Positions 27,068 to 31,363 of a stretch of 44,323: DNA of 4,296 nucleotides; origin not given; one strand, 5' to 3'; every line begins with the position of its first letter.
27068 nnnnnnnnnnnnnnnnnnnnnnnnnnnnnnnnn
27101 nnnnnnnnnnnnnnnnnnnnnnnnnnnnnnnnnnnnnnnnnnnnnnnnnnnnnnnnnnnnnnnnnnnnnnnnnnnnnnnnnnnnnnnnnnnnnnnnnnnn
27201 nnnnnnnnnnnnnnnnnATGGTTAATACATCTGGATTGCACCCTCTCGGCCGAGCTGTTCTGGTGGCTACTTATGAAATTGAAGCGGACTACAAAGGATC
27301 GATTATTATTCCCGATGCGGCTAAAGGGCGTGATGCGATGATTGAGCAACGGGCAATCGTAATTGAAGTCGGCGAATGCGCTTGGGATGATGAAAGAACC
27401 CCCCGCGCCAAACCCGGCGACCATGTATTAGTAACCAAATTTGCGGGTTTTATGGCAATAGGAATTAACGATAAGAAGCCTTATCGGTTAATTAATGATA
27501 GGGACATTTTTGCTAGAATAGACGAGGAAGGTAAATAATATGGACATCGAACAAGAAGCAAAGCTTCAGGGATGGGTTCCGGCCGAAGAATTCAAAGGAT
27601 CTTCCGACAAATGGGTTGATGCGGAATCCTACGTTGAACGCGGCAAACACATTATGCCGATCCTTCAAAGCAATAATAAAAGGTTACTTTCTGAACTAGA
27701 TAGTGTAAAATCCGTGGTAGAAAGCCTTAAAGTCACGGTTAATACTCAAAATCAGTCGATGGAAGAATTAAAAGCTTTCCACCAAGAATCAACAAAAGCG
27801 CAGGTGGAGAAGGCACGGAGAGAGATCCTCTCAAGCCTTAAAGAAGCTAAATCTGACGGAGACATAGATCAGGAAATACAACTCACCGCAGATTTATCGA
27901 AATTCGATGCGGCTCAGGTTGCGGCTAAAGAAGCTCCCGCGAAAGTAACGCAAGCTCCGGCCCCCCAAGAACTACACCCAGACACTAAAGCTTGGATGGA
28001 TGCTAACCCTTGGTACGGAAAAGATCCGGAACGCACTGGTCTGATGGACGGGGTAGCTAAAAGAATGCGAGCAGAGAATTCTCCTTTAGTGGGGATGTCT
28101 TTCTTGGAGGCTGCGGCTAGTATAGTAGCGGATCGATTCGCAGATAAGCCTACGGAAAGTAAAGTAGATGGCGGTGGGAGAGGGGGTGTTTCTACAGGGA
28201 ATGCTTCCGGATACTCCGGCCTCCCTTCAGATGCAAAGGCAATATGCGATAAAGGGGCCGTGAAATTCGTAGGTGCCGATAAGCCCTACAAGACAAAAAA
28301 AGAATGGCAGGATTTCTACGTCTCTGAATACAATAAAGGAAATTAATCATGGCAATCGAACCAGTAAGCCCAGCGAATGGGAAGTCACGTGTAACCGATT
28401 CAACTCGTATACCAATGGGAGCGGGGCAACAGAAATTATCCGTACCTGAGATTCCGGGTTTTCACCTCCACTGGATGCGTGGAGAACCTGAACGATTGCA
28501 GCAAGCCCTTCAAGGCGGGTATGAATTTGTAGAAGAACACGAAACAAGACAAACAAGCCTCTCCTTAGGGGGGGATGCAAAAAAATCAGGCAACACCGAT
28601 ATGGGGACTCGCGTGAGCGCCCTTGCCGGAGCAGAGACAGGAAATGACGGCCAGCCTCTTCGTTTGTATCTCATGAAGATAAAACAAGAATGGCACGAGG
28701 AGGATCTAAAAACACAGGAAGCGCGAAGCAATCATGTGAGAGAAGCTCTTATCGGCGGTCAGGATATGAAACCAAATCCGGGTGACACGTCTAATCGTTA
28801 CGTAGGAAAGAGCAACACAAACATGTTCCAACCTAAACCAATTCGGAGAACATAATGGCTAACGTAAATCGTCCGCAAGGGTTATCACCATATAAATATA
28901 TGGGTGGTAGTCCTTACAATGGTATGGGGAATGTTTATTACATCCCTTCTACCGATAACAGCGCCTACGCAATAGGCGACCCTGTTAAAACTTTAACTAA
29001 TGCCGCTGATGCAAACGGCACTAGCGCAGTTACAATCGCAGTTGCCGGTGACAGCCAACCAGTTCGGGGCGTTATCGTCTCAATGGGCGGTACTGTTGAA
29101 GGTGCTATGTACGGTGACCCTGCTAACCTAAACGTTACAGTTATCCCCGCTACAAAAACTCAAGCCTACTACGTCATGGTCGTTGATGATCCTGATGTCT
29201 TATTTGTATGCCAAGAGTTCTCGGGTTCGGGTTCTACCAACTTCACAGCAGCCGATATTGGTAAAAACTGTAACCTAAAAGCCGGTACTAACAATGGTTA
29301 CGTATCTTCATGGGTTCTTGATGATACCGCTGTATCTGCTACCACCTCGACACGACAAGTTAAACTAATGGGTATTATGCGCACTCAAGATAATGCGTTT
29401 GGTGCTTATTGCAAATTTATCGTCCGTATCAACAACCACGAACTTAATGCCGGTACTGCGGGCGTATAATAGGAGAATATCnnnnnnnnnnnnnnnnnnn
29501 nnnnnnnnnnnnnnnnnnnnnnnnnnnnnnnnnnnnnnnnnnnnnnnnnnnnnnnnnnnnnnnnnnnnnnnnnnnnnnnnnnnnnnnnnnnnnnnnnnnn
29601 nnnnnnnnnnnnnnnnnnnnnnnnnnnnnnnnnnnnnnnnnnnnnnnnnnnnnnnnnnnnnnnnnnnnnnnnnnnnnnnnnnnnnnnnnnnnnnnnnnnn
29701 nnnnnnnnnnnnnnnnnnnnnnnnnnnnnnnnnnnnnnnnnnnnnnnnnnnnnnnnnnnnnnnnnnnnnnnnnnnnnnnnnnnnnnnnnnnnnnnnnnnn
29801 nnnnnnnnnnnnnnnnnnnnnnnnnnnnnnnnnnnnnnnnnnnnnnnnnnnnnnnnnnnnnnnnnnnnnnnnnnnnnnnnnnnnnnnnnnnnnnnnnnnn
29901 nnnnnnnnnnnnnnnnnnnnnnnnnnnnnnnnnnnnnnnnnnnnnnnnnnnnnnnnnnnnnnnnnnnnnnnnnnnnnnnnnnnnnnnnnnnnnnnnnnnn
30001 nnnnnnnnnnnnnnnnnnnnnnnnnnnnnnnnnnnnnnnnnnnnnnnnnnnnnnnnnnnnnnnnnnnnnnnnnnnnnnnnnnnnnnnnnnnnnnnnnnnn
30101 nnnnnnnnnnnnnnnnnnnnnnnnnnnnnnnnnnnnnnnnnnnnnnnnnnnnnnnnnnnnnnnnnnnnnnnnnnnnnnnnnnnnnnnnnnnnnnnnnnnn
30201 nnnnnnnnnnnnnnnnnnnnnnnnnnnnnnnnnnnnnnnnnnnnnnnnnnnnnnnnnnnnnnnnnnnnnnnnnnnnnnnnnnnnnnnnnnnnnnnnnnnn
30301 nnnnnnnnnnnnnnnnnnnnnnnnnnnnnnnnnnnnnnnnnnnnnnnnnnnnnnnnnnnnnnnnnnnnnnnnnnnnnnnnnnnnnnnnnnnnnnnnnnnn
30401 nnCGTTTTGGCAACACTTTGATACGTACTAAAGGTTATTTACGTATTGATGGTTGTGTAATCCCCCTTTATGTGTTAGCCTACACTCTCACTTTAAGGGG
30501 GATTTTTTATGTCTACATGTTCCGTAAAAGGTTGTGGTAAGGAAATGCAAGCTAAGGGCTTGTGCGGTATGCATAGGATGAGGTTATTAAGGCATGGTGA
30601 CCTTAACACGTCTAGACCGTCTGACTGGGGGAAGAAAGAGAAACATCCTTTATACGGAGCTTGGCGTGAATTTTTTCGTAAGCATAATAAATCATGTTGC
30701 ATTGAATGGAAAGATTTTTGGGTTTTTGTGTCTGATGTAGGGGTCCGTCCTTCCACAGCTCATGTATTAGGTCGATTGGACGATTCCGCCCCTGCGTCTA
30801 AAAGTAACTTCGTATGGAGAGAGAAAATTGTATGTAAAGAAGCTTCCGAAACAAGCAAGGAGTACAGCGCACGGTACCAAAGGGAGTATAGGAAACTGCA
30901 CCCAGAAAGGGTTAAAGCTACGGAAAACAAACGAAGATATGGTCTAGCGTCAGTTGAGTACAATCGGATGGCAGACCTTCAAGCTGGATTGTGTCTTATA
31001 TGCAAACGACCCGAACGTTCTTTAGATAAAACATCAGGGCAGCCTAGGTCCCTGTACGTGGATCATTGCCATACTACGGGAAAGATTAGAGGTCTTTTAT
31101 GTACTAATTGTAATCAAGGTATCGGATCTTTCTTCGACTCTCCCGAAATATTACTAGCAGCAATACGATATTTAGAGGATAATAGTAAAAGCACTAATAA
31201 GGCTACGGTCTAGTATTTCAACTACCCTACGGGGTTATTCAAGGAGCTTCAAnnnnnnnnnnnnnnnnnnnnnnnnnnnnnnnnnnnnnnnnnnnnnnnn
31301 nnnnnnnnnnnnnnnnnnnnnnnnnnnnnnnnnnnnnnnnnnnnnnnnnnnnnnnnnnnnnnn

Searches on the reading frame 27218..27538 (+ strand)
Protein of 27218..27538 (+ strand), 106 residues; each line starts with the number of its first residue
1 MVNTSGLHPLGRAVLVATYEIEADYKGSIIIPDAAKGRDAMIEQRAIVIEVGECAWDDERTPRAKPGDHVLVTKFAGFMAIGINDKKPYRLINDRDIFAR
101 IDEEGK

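Call 100: search_protein_families(library=pfam, proteins=[window:27218-27538:+], max_evalue=0.001)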
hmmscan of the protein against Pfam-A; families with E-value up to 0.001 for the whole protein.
window:27218-27538:+ (106 aa): 1 family
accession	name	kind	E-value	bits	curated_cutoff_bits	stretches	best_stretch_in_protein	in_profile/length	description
PF00166.26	Cpn10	-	6.5e-11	42.6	21.1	1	7-100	2-92/93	Chaperonin 10 Kd subunit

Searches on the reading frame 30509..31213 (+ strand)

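Call 100: search_protein_families(library=pfam, proteins=[window:30509-31213:+], max_evalue=0.001)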
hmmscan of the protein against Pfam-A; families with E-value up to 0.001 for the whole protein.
window:30509-31213:+ (234 aa): 1 family
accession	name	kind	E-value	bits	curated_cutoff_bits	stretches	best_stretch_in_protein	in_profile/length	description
PF02945.21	Endonuclease_7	-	1e-21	77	23.6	1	140-223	4-81/82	Recombination endonuclease VII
